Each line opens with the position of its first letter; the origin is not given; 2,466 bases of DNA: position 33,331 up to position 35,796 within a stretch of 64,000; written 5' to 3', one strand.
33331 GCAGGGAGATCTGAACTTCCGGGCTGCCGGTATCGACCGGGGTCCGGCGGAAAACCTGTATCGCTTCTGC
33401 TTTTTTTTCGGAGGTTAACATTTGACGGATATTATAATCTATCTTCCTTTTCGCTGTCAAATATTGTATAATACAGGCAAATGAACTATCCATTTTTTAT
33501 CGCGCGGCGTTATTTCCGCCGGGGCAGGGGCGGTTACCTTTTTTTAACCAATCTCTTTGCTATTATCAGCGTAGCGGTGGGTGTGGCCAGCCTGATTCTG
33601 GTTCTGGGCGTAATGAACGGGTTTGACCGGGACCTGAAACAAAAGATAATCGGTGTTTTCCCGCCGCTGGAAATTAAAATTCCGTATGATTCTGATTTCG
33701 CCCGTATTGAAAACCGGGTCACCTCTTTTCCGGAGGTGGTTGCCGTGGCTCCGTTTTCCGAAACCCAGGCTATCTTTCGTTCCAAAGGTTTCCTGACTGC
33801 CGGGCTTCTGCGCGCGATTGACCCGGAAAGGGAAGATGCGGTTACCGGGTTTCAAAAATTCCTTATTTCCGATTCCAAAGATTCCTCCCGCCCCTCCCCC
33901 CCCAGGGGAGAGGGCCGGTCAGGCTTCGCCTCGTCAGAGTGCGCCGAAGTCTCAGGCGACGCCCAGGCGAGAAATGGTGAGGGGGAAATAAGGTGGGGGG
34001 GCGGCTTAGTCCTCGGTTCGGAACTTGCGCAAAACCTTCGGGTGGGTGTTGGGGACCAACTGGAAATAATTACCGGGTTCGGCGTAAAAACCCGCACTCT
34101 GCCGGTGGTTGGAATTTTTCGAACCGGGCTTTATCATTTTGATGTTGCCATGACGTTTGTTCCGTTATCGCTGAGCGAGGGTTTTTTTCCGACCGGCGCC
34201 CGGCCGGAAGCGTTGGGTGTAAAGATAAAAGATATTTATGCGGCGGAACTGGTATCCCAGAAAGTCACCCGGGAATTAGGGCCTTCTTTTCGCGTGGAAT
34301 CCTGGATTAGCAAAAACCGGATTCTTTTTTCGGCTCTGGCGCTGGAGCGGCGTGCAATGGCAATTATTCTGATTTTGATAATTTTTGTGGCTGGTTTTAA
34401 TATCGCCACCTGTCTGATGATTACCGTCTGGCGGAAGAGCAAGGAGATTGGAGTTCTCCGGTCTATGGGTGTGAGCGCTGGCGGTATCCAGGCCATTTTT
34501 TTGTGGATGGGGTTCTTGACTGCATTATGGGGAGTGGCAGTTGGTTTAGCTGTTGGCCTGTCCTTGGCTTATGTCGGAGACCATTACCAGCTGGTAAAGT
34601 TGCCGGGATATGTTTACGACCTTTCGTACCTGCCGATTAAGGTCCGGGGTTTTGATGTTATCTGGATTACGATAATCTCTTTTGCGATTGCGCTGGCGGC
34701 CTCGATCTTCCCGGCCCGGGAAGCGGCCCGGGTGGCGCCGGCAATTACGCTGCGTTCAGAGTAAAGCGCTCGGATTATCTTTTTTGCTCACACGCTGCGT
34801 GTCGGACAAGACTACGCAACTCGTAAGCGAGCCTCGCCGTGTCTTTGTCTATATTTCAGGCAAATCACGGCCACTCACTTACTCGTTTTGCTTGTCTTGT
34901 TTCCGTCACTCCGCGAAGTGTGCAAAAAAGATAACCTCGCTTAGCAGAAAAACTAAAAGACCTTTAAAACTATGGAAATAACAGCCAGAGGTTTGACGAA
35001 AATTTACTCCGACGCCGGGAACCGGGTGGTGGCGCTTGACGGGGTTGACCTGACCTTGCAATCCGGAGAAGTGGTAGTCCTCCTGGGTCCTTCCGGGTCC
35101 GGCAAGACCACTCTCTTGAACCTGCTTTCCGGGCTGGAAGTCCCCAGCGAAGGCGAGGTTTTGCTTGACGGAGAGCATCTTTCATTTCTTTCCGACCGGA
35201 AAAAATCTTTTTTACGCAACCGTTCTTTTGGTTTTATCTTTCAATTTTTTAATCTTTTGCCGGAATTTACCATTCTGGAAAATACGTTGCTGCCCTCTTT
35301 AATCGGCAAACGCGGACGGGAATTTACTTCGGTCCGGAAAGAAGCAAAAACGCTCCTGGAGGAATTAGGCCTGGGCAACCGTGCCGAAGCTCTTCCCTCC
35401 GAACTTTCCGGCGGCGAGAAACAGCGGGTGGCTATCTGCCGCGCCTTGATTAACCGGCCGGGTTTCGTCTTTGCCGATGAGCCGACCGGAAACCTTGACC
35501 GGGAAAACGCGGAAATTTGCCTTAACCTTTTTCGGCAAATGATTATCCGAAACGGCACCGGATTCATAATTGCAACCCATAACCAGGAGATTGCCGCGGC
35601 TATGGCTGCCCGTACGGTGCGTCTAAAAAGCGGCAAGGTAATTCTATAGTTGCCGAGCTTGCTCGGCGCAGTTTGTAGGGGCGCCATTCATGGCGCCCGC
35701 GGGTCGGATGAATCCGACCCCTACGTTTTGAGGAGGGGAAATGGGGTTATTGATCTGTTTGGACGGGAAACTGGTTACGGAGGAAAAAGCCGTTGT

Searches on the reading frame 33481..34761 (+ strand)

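Call 80: search_protein_families(library=ncbifam, proteins=[window:33481-34761:+], max_evalue=1e-10)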
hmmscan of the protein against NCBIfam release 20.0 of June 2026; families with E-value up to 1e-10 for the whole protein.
window:33481-34761:+ (427 aa): 4 families
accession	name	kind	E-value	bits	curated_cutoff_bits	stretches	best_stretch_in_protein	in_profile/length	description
TIGR02212.1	lolCE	equivalog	2e-79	267.5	362.45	2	175-427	144-411/411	lipoprotein-releasing ABC transporter permease subunit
NF008357.0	PRK11146.1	exception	3.7e-54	184.1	439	2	174-425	146-412/414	lipoprotein-releasing ABC transporter permease subunit LolE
TIGR02213.1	lolE_release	exception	8.7e-52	176.3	540.35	2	174-426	143-410/411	lipoprotein-releasing ABC transporter permease subunit LolE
NF008076.0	PRK10814.1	exception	1.5e-37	129.6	473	2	263-427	237-399/399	lipoprotein-releasing ABC transporter permease subunit LolC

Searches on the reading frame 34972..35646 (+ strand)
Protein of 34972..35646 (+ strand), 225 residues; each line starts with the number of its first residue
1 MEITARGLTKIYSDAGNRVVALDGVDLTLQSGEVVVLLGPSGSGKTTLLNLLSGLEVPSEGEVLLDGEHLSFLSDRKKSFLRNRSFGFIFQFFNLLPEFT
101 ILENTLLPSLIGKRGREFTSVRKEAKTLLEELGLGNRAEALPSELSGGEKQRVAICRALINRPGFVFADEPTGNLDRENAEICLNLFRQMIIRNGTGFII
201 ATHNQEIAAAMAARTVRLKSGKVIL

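Call 80: search_protein_families(library=ncbifam, proteins=[window:34972-35646:+], max_evalue=1e-10)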
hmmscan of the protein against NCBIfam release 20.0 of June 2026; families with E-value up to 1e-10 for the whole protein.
window:34972-35646:+ (225 aa): 165 families (the best 25 are shown)
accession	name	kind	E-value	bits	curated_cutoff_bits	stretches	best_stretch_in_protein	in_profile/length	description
TIGR02211.1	LolD_lipo_ex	equivalog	1.2e-73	247.2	307.75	1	4-223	3-219/221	lipoprotein-releasing ABC transporter ATP-binding protein LolD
NF008639.0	PRK11629.1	equivalog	1e-61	208.3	360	1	6-222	10-223/234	lipoprotein-releasing ABC transporter ATP-binding protein LolD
TIGR02673.1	FtsE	equivalog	2.2e-57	194.2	264.85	1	10-222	6-214/214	cell division ATP-binding protein FtsE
NF007879.0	PRK10584.1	equivalog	1.2e-55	188.8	336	1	8-223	12-224/228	putative ABC transporter ATP-binding protein YbbA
TIGR02982.1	heterocyst_DevA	subfamily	2.7e-51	174.3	295.8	1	3-223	2-219/220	ABC exporter ATP-binding subunit, DevA family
TIGR03608.1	L_ocin_972_ABC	subfamily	5.3e-50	169.7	254.85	1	11-216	4-204/206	putative bacteriocin export ABC transporter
NF038007.1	ABC_ATP_DarD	equivalog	1e-47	162.4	375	1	9-222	8-217/218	darobactin export ABC transporter ATP-binding protein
TIGR02315.1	ABC_phnC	equivalog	2.9e-47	161.2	266.1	1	7-224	6-225/243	phosphonate ABC transporter ATP-binding protein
NF007826.0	PRK10535.1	equivalog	3.9e-47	160.9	966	1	6-224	8-222/648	macrolide ABC transporter ATP-binding protein/permease MacB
NF007027.0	PRK09493.1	equivalog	4.3e-44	150.7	379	1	19-223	14-214/240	glutamine ABC transporter ATP-binding protein GlnQ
TIGR03265.1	PhnT2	equivalog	9e-44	150.1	457.7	1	17-223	15-213/353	putative 2-aminoethylphosphonate ABC transporter ATP-binding protein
NF040933.2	ABC_arch_GlcV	equivalog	1e-43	149.6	450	1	2-223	2-220/357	glucose ABC transporter ATP-binding protein GlcV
NF008428.0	PRK11264.1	equivalog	3.2e-41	141.2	406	1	7-224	8-223/250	L-cystine ABC transporter ATP-binding protein TcyN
TIGR02314.1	ABC_MetN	equivalog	1e-39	136.6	499.7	1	6-223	5-219/343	methionine ABC transporter ATP-binding protein MetN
NF008338.0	PRK11124.1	equivalog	2.1e-39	135.5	369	1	20-224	16-220/242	arginine ABC transporter ATP-binding protein ArtP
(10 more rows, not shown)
